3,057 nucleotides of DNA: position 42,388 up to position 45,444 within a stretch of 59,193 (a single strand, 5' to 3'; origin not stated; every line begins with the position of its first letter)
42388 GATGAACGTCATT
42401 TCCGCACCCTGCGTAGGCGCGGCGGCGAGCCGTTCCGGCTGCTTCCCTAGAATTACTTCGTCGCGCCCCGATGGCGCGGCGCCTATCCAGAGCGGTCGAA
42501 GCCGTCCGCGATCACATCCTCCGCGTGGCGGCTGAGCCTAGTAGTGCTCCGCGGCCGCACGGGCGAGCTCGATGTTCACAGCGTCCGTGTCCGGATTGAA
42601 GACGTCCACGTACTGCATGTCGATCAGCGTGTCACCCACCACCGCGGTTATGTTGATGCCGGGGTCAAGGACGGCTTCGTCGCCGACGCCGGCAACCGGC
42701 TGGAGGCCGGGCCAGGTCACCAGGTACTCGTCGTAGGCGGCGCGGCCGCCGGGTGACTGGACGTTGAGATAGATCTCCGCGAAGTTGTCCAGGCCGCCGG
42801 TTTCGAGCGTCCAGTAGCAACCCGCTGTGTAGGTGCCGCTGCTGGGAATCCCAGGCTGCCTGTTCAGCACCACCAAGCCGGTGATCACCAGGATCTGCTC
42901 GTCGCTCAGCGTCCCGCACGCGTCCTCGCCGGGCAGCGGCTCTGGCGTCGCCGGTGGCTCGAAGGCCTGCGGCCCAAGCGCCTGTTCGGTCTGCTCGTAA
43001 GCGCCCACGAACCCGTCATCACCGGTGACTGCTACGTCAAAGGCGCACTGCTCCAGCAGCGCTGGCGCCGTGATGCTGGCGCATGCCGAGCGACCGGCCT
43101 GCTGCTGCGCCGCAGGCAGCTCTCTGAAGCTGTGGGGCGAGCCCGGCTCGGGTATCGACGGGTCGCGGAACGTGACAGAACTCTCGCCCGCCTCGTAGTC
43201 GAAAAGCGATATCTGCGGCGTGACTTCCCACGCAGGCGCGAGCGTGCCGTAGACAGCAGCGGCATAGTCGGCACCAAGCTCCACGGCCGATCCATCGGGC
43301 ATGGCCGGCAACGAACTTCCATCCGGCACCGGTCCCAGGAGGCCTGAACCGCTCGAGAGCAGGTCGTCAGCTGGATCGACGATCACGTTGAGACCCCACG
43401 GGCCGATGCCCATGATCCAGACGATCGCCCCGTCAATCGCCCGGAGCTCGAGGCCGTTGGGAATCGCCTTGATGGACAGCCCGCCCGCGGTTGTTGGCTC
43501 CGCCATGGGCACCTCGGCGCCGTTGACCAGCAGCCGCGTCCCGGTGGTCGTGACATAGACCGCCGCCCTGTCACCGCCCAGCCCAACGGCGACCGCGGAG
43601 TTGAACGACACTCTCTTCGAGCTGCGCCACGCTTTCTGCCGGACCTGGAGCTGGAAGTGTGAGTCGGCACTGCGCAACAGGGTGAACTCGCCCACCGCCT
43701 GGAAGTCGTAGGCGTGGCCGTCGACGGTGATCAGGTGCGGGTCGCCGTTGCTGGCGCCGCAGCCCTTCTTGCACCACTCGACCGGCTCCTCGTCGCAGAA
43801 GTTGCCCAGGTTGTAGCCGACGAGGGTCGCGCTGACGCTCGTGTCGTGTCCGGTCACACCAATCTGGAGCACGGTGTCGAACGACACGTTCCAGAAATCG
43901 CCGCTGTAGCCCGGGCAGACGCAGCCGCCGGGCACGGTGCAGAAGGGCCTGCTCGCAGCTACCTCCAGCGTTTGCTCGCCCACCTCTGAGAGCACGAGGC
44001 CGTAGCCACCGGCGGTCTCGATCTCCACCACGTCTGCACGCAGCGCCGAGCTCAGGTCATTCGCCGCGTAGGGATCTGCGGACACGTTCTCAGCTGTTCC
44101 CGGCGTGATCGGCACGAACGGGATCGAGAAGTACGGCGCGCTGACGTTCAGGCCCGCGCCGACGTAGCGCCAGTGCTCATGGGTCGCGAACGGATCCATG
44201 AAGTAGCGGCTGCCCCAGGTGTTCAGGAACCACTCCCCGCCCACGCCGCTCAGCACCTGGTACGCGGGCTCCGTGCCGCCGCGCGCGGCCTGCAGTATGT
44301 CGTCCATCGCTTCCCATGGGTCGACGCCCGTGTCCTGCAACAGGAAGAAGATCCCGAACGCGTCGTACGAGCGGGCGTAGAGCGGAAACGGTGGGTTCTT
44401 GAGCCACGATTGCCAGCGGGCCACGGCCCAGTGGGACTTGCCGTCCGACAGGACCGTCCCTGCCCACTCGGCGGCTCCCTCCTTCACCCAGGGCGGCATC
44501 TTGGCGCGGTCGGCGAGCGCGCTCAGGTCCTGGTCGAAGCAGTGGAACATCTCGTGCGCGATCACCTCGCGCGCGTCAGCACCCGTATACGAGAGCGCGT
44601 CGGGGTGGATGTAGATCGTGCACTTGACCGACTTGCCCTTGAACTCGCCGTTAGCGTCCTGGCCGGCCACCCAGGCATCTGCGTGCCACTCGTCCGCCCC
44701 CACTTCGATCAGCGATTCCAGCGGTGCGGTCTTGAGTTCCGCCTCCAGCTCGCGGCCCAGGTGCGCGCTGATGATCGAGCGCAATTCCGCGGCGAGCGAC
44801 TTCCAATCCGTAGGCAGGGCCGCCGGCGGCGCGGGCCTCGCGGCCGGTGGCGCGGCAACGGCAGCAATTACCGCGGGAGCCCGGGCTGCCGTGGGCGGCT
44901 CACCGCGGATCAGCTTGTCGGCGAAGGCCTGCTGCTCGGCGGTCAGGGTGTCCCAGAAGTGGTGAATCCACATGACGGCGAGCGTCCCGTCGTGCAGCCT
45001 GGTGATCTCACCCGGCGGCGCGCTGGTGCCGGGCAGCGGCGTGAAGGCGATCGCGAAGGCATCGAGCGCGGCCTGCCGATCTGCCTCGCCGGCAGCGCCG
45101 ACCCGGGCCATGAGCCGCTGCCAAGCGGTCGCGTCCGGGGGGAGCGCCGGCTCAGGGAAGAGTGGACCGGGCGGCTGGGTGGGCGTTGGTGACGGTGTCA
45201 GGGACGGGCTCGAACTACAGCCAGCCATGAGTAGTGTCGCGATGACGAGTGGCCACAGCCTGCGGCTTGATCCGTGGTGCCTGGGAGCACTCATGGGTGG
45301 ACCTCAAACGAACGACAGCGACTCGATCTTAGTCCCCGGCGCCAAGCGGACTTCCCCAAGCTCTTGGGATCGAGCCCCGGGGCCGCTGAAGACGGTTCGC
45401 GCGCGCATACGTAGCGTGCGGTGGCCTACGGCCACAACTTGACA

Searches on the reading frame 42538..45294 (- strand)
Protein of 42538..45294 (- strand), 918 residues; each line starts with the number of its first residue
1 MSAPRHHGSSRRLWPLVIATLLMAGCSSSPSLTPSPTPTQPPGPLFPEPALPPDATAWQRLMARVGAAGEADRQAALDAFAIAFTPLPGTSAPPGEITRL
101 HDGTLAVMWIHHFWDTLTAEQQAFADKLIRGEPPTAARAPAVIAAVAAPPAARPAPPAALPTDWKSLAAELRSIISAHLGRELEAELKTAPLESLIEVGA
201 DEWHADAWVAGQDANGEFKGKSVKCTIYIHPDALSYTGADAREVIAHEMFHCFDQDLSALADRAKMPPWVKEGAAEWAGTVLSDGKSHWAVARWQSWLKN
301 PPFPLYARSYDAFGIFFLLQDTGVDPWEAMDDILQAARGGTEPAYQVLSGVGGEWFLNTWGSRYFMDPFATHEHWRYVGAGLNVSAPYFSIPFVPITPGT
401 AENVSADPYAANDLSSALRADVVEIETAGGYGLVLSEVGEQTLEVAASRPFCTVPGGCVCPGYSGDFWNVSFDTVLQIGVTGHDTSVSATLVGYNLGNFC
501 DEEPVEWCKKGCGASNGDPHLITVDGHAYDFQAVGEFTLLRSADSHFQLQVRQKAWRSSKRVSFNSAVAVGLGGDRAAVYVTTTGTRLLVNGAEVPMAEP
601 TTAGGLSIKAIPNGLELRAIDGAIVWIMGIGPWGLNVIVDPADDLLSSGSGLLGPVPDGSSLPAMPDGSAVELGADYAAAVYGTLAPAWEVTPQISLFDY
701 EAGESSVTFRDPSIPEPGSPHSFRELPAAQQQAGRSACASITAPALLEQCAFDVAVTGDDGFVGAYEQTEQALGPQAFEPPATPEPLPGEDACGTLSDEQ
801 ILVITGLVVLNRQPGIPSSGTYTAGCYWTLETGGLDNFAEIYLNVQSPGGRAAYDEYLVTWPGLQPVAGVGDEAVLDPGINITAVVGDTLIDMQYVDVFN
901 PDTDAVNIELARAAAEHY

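Call 10: search_protein_families(library=padloc, proteins=[window:42538-45294:-], max_evalue=0.00001)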
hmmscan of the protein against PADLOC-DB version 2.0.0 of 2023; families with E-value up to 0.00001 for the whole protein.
window:42538-45294:- (918 aa): 0 families

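Call 59: search_protein_families(library=pfam, proteins=[window:42538-45294:-], max_evalue=0.00001)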
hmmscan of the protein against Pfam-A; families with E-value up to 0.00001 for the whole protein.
window:42538-45294:- (918 aa): 1 family
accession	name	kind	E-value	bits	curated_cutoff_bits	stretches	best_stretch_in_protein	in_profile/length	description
PF00094.30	VWD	-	3.1e-06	28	22.9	1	516-614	4-101/156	von Willebrand factor type D domain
